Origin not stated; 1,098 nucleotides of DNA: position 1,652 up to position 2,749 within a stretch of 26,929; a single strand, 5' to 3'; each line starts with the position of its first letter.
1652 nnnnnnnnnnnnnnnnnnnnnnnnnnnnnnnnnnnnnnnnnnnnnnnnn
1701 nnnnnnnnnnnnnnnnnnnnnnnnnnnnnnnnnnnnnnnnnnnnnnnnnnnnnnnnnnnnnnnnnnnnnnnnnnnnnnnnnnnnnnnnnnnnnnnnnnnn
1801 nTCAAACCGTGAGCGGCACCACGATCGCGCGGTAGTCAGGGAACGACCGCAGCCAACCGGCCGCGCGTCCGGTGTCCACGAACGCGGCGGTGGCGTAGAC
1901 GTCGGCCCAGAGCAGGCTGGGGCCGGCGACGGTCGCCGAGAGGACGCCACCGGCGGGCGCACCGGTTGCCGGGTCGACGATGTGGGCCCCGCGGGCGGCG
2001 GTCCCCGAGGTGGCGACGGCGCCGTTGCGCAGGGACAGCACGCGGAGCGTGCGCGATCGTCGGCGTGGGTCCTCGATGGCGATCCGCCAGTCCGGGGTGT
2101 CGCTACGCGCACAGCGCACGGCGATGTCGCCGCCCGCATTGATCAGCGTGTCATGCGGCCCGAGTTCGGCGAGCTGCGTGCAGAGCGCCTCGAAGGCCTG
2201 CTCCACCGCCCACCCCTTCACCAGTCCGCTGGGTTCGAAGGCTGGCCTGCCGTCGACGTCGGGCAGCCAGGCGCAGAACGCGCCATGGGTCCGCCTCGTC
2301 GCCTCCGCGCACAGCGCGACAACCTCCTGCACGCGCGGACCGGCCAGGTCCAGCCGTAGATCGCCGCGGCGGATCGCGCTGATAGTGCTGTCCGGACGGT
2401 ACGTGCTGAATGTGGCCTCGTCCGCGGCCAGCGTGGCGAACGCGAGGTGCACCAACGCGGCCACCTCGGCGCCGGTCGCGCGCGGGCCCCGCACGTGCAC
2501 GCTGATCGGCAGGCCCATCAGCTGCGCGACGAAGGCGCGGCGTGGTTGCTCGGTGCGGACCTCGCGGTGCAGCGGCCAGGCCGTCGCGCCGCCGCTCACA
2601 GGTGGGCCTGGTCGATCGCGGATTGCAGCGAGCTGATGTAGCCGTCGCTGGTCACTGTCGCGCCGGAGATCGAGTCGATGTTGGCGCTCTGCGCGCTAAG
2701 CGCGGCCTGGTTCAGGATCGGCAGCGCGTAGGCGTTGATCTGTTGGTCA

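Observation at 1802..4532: Translationally coupled FRE-like flavocytochrome / FMN-binding protein / ApbE operon (extracytoplasmic flavinylation and electron-transfer module) downstream of an AraC regulator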

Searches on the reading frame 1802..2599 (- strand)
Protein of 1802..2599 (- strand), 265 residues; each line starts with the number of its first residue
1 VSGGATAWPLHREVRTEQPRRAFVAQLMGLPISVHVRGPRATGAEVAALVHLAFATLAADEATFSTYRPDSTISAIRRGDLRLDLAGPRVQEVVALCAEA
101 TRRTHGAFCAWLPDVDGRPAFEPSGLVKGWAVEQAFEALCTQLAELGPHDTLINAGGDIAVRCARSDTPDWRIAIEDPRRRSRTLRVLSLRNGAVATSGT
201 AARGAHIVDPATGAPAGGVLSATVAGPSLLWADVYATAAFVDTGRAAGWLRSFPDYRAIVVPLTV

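Call 3: search_protein_families(library=pfam, proteins=[window:1802-2599:-], max_evalue=0.01)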
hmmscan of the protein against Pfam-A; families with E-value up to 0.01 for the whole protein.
window:1802-2599:- (265 aa): 1 family
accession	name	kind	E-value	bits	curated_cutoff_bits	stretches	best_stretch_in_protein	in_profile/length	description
PF02424.20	ApbE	-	1.1e-32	114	25.6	2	123-253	128-258/266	ApbE family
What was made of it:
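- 1802..2599 (-): Gene for a compact, signal-less ApbE-family FAD:protein FMN transferase (265 aa). Pfam PF02424 at 1.1e-32 (call 3).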

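Call 4: search_protein_families(library=ncbifam, proteins=[window:1802-2599:-], max_evalue=0.01)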
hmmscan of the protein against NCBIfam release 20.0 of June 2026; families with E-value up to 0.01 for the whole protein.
window:1802-2599:- (265 aa): 1 family
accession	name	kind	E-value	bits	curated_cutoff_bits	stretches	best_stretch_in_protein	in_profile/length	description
NF007774.0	PRK10461.1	equivalog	3.4e-10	39.4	498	1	137-242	193-308/351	FAD:protein FMN transferase ApbE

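Call 15: find_homologous_proteins(query=window:1802-2599:-)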
Query window:1802-2599:- (265 aa): 4588 proteins with E <= 0.001 among 8000 candidates; the best 120 are listed.
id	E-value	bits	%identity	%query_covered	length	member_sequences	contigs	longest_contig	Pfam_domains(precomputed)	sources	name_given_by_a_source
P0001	2.4e-163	560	96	100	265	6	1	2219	PF02424.21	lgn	-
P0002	4.8e-133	460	83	98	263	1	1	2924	PF02424.21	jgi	jgi:FAD:protein FMN transferase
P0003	5.9e-132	457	81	98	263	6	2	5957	PF02424.21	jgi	jgi:thiamine biosynthesis lipoprotein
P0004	4.3e-118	411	75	98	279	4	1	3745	PF02424.21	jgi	jgi:thiamine biosynthesis lipoprotein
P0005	3.0e-116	405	76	98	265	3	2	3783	PF02424.21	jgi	jgi:thiamine biosynthesis lipoprotein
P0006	1.3e-112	393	73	97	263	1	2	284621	PF02424.21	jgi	jgi:thiamine biosynthesis lipoprotein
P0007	2.7e-112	392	73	98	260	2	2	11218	PF02424.21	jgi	-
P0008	8.4e-110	384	73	97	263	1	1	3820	PF02424.21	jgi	jgi:thiamine biosynthesis lipoprotein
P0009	1.4e-108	380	71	97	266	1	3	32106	PF02424.21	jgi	jgi:thiamine biosynthesis lipoprotein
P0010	9.0e-99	348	66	94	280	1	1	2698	PF02424.21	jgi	jgi:thiamine biosynthesis lipoprotein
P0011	8.9e-98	345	64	95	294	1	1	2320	PF02424.21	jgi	jgi:thiamine biosynthesis lipoprotein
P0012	1.1e-97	345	66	92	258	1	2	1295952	PF02424.21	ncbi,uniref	ncbi:FAD:protein FMN transferase [Angustibacter luteus]|uniref:FAD:protein FMN transferase n=1 Tax=A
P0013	5.2e-97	342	68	91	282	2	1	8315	PF02424.21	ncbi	ncbi:MAG: FAD:protein FMN transferase [Lapillicoccus sp.]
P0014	6.8e-97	342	64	97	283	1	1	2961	PF02424.21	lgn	-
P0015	9.7e-97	341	66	93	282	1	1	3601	PF02424.21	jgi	jgi:thiamine biosynthesis lipoprotein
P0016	1.4e-96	341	65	92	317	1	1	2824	PF02424.21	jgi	jgi:FAD:protein FMN transferase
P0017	1.6e-96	341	68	90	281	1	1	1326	PF02424.21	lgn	-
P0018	6.0e-96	339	65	95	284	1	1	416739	PF02424.21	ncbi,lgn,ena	-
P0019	6.0e-96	339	75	77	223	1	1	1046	PF02424.21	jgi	jgi:thiamine biosynthesis lipoprotein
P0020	6.1e-96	339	66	92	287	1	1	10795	PF02424.21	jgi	jgi:FAD:protein FMN transferase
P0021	7.0e-96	339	62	98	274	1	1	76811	PF02424.21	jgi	jgi:thiamine biosynthesis lipoprotein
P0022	1.9e-95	337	64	92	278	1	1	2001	PF02424.21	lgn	-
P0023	2.4e-95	337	65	92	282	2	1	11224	PF02424.21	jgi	jgi:thiamine biosynthesis lipoprotein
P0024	2.4e-95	337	65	92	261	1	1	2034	PF02424.21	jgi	jgi:thiamine biosynthesis lipoprotein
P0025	7.8e-95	335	67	91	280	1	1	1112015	PF02424.21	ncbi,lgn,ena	-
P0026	9.8e-95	335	64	92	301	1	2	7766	PF02424.21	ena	-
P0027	1.3e-94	334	67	92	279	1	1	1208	PF02424.21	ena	-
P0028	1.5e-94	334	64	93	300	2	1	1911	PF02424.21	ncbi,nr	ncbi:MAG TPA: FAD:protein FMN transferase [Kineosporiaceae bacterium]|nr:FAD:protein FMN transferase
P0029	1.7e-94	334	67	92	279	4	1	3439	PF02424.21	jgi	-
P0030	1.9e-94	334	64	92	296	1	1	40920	PF02424.21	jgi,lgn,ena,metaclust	metaclust:\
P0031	2.4e-94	334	65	92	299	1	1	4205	PF02424.21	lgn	-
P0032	2.5e-94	334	66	85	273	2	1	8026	PF02424.21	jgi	jgi:thiamine biosynthesis lipoprotein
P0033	2.5e-94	333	63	95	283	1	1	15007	PF02424.21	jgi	jgi:thiamine biosynthesis lipoprotein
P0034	4.4e-94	333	65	92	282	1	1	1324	PF02424.21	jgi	jgi:FAD:protein FMN transferase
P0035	4.7e-94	333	64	95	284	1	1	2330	PF02424.21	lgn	-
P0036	5.2e-94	332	64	92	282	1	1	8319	PF02424.21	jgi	jgi:FAD:protein FMN transferase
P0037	5.5e-94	332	65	93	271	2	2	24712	PF02424.21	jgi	jgi:thiamine biosynthesis lipoprotein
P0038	5.5e-94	332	64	92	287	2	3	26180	PF02424.21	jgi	jgi:FAD:protein FMN transferase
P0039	7.7e-94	332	65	92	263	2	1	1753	PF02424.21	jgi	jgi:thiamine biosynthesis lipoprotein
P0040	1.4e-93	331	66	92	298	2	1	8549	PF02424.21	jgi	jgi:thiamine biosynthesis lipoprotein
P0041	1.5e-93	331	66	90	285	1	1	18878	PF02424.21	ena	-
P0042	1.5e-93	331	64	93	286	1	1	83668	PF02424.21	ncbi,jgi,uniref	ncbi:MAG TPA: FAD:protein FMN transferase [Propionicimonas sp.]|jgi:thiamine biosynthesis lipoprotei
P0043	2.2e-93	330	66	93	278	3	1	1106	PF02424.21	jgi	-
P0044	3.2e-93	330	67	90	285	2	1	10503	PF02424.21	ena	-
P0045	3.4e-93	330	66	90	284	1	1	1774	PF02424.21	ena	-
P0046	3.5e-93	330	64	92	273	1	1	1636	PF02424.21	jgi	jgi:FAD:protein FMN transferase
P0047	3.5e-93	330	65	92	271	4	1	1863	PF02424.21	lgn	-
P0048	5.0e-93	329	63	95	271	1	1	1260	PF02424.21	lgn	-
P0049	8.6e-93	328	65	92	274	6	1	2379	PF02424.21,PF27030.1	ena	-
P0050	8.9e-93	328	68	88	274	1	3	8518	PF02424.21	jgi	jgi:thiamine biosynthesis lipoprotein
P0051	9.2e-93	328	66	92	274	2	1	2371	PF02424.21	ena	-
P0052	9.5e-93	328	64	92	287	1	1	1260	PF02424.21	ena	-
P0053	9.8e-93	328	64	92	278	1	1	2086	PF02424.21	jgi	jgi:thiamine biosynthesis lipoprotein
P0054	1.1e-92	328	65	92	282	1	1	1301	PF02424.21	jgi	jgi:thiamine biosynthesis lipoprotein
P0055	1.2e-92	328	64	93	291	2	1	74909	PF02424.21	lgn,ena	-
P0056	1.7e-92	327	63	93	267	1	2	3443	PF02424.21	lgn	-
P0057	1.9e-92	327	64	92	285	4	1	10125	PF02424.21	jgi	jgi:thiamine biosynthesis lipoprotein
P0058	2.9e-92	327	64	92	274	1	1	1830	PF02424.21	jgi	jgi:FAD:protein FMN transferase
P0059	4.4e-92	326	63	93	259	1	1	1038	PF02424.21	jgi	jgi:thiamine biosynthesis lipoprotein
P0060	5.0e-92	326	62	93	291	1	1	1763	PF02424.21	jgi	jgi:thiamine biosynthesis lipoprotein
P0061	5.9e-92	326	64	92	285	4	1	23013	PF02424.21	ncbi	ncbi:MAG TPA: FAD:protein FMN transferase [Propionicimonas sp.]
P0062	6.3e-92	326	64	92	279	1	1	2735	PF02424.21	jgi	jgi:thiamine biosynthesis lipoprotein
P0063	7.3e-92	325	66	92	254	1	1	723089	PF02424.21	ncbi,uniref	ncbi:FAD:protein FMN transferase [Spongisporangium articulatum]|uniref:FAD:protein FMN transferase n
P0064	1.7e-91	324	64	92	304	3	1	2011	PF02424.21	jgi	jgi:thiamine biosynthesis lipoprotein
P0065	1.7e-91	324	63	92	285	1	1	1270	PF02424.21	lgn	-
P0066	2.2e-91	324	64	92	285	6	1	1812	PF02424.21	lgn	-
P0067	2.2e-91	324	62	92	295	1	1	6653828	PF02424.21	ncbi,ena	-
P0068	2.9e-91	323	61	94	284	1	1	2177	PF02424.21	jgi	jgi:thiamine biosynthesis lipoprotein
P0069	3.2e-91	323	66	92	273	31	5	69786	PF02424.21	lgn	-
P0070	3.3e-91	323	64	93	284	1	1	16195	PF02424.21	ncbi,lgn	-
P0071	4.1e-91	323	63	93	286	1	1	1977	PF02424.21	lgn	-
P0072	4.5e-91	323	62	92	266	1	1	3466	PF02424.21,PF27030.1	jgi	jgi:thiamine biosynthesis lipoprotein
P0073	5.8e-91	322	64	94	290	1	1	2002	PF02424.21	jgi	jgi:FAD:protein FMN transferase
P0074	6.3e-91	322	64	93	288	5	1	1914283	PF02424.21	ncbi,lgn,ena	-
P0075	6.6e-91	322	64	92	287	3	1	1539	PF02424.21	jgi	jgi:thiamine biosynthesis lipoprotein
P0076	7.5e-91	322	63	94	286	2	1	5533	PF02424.21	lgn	-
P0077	8.4e-91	322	64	92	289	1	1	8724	PF02424.21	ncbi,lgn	-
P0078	9.1e-91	322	65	90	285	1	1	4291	PF02424.21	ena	-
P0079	9.3e-91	322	63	92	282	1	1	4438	PF02424.21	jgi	-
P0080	1.0e-90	322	62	92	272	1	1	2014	PF02424.21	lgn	-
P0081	1.2e-90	321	63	94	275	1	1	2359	PF02424.21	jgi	jgi:thiamine biosynthesis lipoprotein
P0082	1.2e-90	321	62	92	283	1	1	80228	PF02424.21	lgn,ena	-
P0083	1.5e-90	321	64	92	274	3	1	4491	PF02424.21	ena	-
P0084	1.6e-90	321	63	93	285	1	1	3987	PF02424.21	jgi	jgi:thiamine biosynthesis lipoprotein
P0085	1.7e-90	321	62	93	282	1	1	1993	PF02424.21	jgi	jgi:thiamine biosynthesis lipoprotein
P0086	1.7e-90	321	63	92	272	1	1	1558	PF02424.21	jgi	jgi:thiamine biosynthesis lipoprotein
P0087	1.8e-90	321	61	98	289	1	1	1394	PF02424.21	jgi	jgi:thiamine biosynthesis lipoprotein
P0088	2.3e-90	320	64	90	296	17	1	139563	PF02424.21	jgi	-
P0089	2.5e-90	320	63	93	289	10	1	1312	PF02424.21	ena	-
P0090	2.5e-90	320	63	93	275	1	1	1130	PF02424.21,PF27030.1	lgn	-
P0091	2.6e-90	320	63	92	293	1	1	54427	PF02424.21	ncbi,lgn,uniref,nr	ncbi:FAD:protein FMN transferase [Kineosporia sp. A_224]|uniref:FAD:protein FMN transferase n=1 Tax=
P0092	2.7e-90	320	61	97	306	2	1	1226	PF02424.21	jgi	jgi:thiamine biosynthesis lipoprotein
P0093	2.7e-90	320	61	92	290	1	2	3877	PF02424.21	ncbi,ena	-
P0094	3.3e-90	320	63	94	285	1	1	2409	PF02424.21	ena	-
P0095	3.5e-90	320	65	88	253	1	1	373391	PF02424.21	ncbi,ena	-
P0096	4.4e-90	320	62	94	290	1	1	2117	PF02424.21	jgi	jgi:thiamine biosynthesis lipoprotein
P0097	4.4e-90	320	61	98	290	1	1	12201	PF02424.21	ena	-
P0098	5.4e-90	319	64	93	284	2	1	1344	PF02424.21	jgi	jgi:thiamine biosynthesis lipoprotein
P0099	5.5e-90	319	63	92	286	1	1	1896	PF02424.21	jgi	jgi:FAD:protein FMN transferase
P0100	5.9e-90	319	63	92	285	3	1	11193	PF02424.21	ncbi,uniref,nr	ncbi:FAD:protein FMN transferase [Kineosporia sp. R_H_3]|uniref:FAD:protein FMN transferase n=1 Tax=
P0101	7.5e-90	319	61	92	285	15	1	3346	PF02424.21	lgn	-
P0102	8.2e-90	319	63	93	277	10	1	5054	PF02424.21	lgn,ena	-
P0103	8.9e-90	319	62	92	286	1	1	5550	PF02424.21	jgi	jgi:thiamine biosynthesis lipoprotein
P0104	1.0e-89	318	62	92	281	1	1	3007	PF02424.21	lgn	-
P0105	1.1e-89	318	63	93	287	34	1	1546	PF02424.21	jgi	jgi:thiamine biosynthesis lipoprotein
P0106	1.2e-89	318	63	93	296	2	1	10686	PF02424.21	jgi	jgi:thiamine biosynthesis lipoprotein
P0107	1.6e-89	318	63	94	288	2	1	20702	PF02424.21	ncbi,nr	ncbi:MAG: FAD:protein FMN transferase [Propionibacteriaceae bacterium]|nr:FAD:protein FMN transferas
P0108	1.6e-89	318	63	93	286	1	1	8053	PF02424.21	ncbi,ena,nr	ncbi:MAG TPA: FAD:protein FMN transferase [Propionicimonas sp.]|nr:FAD:protein FMN transferase [Prop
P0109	2.0e-89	317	62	92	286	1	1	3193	PF02424.21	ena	-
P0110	2.2e-89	317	64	94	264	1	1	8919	PF02424.21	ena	-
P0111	2.7e-89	317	64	92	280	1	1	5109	PF02424.21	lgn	-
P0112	3.4e-89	317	64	90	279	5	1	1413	PF02424.21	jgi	jgi:FAD:protein FMN transferase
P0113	5.4e-89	316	62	93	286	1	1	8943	PF02424.21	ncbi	-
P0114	5.4e-89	316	61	93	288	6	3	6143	PF02424.21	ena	-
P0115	5.7e-89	316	64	91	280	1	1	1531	PF02424.21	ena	-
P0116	5.9e-89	316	62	92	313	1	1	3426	PF02424.21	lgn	-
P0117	6.0e-89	316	61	93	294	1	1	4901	PF02424.21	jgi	jgi:thiamine biosynthesis lipoprotein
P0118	7.1e-89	316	62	94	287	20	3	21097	PF02424.21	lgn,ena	-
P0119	8.4e-89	315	58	97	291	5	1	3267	PF02424.21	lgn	-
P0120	9.8e-89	315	62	92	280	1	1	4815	PF02424.21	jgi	jgi:FAD:protein FMN transferase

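Call 26: search_solved_structures(query=window:1802-2599:-, max_evalue=0.001, show_alignments=2)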
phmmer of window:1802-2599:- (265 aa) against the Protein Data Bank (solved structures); distinct sequences matched with E-value up to 0.001: 12.
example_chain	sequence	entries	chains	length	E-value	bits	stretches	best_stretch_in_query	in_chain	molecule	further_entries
1vrm_A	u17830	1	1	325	5e-12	48.9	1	123-251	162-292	hypothetical protein TM1553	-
4xdt_A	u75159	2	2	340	4.8e-10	42.4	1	138-260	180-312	FAD:protein FMN transferase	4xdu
6nxi_A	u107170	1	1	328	1.2e-09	41.1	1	124-241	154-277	FAD:protein FMN transferase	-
4ifu_A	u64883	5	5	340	8.2e-09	38.4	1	138-260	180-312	FAD:protein FMN transferase | Thiamine biosynthesis lipoprotein ApbE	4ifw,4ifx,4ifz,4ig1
7mgt_A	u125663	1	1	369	1e-08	38.1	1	138-260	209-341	FAD:protein FMN transferase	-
6nxj_A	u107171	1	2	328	2.7e-08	36.7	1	124-241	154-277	FAD:protein FMN transferase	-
4xdr_A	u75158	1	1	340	1.1e-07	34.6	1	138-260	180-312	FAD:protein FMN transferase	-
5mgy_H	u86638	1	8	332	2.3e-07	33.6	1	130-241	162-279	FAD:protein FMN transferase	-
3pnd_A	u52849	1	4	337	2.5e-07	33.5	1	142-241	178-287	Thiamine biosynthesis lipoprotein ApbE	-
4xgw_A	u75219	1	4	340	8.5e-07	31.8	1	139-241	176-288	FAD:protein FMN transferase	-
2o18_A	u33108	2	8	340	1.1e-06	31.4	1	140-241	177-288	Thiamine biosynthesis lipoprotein apbE | FAD:protein FMN transferase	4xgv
4xgx_A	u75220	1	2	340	5.2e-06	29.2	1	140-241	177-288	FAD:protein FMN transferase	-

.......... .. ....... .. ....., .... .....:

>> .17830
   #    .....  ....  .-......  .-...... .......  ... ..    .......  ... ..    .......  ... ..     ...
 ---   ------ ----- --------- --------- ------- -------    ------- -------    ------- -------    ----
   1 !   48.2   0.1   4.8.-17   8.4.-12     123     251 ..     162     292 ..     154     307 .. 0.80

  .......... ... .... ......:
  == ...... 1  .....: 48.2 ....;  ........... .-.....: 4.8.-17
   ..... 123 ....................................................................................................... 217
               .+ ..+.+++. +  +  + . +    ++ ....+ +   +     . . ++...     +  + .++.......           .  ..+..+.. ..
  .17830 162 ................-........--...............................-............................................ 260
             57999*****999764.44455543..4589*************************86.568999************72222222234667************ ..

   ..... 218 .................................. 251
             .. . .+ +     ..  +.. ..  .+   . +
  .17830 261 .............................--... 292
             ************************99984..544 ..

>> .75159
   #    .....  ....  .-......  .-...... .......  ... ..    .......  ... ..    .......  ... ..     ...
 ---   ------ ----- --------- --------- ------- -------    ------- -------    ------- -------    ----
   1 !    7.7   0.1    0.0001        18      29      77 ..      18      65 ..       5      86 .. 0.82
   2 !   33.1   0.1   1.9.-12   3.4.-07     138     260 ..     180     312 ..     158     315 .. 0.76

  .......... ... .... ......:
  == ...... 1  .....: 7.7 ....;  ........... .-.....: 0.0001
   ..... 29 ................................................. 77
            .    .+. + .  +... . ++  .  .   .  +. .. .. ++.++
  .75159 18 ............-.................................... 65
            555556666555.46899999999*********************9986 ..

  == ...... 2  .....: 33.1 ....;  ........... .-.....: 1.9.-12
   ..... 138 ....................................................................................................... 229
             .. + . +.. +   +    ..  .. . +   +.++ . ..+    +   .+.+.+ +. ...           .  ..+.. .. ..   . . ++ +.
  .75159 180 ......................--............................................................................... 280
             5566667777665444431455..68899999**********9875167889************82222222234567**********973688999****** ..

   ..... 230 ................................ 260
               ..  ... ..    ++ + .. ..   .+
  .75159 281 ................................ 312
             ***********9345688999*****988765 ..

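Call 50: predict_structure(alignment_id=A2)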
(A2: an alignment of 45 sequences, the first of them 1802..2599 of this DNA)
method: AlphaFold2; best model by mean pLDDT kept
length: 265 residues; sequences in the alignment: 45
mean_pLDDT: 89.8   pTM: 0.87
mean pLDDT of the five models: 89.8, 89.4, 88.5, 87.8, 85.7
residues with pLDDT >= 90: 186; 70-90: 62; 50-70: 10; < 50: 7
segments of 3 or more residues with pLDDT < 50: 1-6
pLDDT, mean of each block of 10 residues (from residue 1): 46 73 92 96 98 96 90 93 95 96 91 88 89 97 98 96 95 94 95 94 80 89 94 93 80 89 83
secondary structure, 60 per line:
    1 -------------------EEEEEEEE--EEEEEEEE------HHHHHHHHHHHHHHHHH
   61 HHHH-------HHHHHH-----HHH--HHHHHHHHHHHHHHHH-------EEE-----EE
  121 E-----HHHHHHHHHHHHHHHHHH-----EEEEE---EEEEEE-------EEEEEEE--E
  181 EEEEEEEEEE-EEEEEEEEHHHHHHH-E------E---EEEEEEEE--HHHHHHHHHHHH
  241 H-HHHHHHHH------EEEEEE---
elements in order: E20-27 E30-37 H44-64 H72-77 H88-103 E111-113 E119-121 H127-144 E150-154 E158-163 E171-177 E180-190 E192-199 H200-206 E219-226 H229-241 H243-250 E257-262
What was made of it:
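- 1802..2599 (-): AF2 pLDDT 89.8; strands 20-27 and 30-37 belong to the fold and only residues 1-6 fall below pLDDT 50 (call 50).
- On Extracytosolic (lipoprotein) ApbE, E. coli/Vibrio/Listeria type: Residues 20-37 are in the fold (call 50).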

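Call 56: fold_search(model_id=the predicted structure, library=pdb)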
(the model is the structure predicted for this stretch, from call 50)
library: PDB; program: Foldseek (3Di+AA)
matches with E <= 10: 158; with E <= 0.001: 40
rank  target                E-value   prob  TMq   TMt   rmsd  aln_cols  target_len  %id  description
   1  4xdt                  1.3e-15  1.00  0.78  0.64   5.2       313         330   22  Crystal structure of Treponema pallidum TP0796 Flavin trafficking protein, a bifunctional FMN transferase/FAD pyrophosph (released 2015-10-14)
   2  4xdr                  1.5e-15  1.00  0.78  0.64   5.1       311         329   22  Crystal structure of Treponema pallidum TP0796 Flavin trafficking protein, a bifunctional FMN transferase/FAD pyrophosph (released 2015-10-14)
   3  4ifu                  2.2e-15  1.00  0.77  0.63   4.8       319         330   22  Crystal structure of Treponema pallidum TP0796 Flavin trafficking protein, apo form (released 2013-02-27)
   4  4ifw                  2.4e-15  1.00  0.78  0.64   3.5       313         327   22  Crystal structure of Treponema pallidum TP0796 Flavin trafficking protein, ADP inhibited form (released 2013-02-27)
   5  1vrm                  6.5e-15  1.00  0.74  0.64   5.5       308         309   19  Crystal structure of the apbe protein (tm1553) from thermotoga maritima msb8 at 1.58 A resolution (released 2005-03-22)
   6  4ig1                  7.8e-15  1.00  0.75  0.62   4.7       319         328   21  Crystal structure of Treponema pallidum TP0796 Flavin trafficking protein, Mg(II)-AMP product bound form (released 2013-02-27)
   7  7mgt                  1.9e-14  1.00  0.77  0.65   5.1       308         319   23  Ftp from Treponema pallidum bound to an ADP-like inhibitor (released 2021-12-08)
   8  7f2u_B                6.9e-14  1.00  0.74  0.62   4.6       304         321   16  FmnB complexed with ADP (released 2021-11-03)
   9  7esa                  2.7e-13  1.00  0.73  0.61   4.3       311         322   15  the complex structure of flavin transferase FmnB complexed with FAD (released 2021-11-03)
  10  6nxi                  2.9e-13  1.00  0.74  0.64   5.1       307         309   21  Flavin Transferase ApbE from Vibrio cholerae (released 2019-03-13)
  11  7esb                  3.3e-13  1.00  0.73  0.62   4.2       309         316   16  FmnB complexed with ATP (released 2021-11-03)
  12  6nxj_B                3.7e-13  1.00  0.69  0.63   5.4       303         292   20  Flavin Transferase ApbE from Vibrio cholerae, H257G mutant (released 2019-03-13)
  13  2o18_C                3.9e-13  1.00  0.66  0.57   8.1       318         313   18  Crystal structure of a Thiamine biosynthesis lipoprotein apbE, NorthEast Strcutural Genomics target ER559 (released 2006-12-05)
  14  3pnd_A                5.0e-13  1.00  0.66  0.56   8.5       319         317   20  FAD binding by ApbE protein from Salmonella enterica: a new class of FAD binding proteins (released 2011-01-05)
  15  5mgy_E                9.4e-13  1.00  0.73  0.62   4.0       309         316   21  Crystal structure of Pseudomonas stutzeri flavinyl transferase ApbE, apo form (released 2016-12-14)
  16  5mgy_D                1.1e-12  1.00  0.71  0.62   4.9       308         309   20  Crystal structure of Pseudomonas stutzeri flavinyl transferase ApbE, apo form (released 2016-12-14)
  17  5mgy_C                1.3e-12  1.00  0.70  0.61   5.5       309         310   20  Crystal structure of Pseudomonas stutzeri flavinyl transferase ApbE, apo form (released 2016-12-14)
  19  3pnd_C                2.2e-12  1.00  0.68  0.57   7.9       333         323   19  FAD binding by ApbE protein from Salmonella enterica: a new class of FAD binding proteins (released 2011-01-05)
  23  5mgy_A                2.7e-12  1.00  0.73  0.65   5.1       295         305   22  Crystal structure of Pseudomonas stutzeri flavinyl transferase ApbE, apo form (released 2016-12-14)
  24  3pnd_B                2.7e-12  1.00  0.67  0.58   7.6       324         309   18  FAD binding by ApbE protein from Salmonella enterica: a new class of FAD binding proteins (released 2011-01-05)
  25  5mgy_F                2.9e-12  1.00  0.68  0.59   5.6       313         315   20  Crystal structure of Pseudomonas stutzeri flavinyl transferase ApbE, apo form (released 2016-12-14)
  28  3pnd_D                5.4e-12  1.00  0.65  0.56   6.3       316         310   19  FAD binding by ApbE protein from Salmonella enterica: a new class of FAD binding proteins (released 2011-01-05)
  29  5mgy_G                5.7e-12  1.00  0.71  0.64   4.8       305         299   20  Crystal structure of Pseudomonas stutzeri flavinyl transferase ApbE, apo form (released 2016-12-14)
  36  5mgy_B                4.8e-11  1.00  0.72  0.64   5.3       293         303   22  Crystal structure of Pseudomonas stutzeri flavinyl transferase ApbE, apo form (released 2016-12-14)
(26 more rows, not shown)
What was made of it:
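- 1802..2599 (-): Foldseek TM 0.78 to T. pallidum Ftp 4xdt (call 56).
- On ApbE/Ftp FAD:protein FMN transferase: Foldseek TM 0.78 to 4xdt, and matches to 1vrm, 6nxi and 7esa (call 56).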
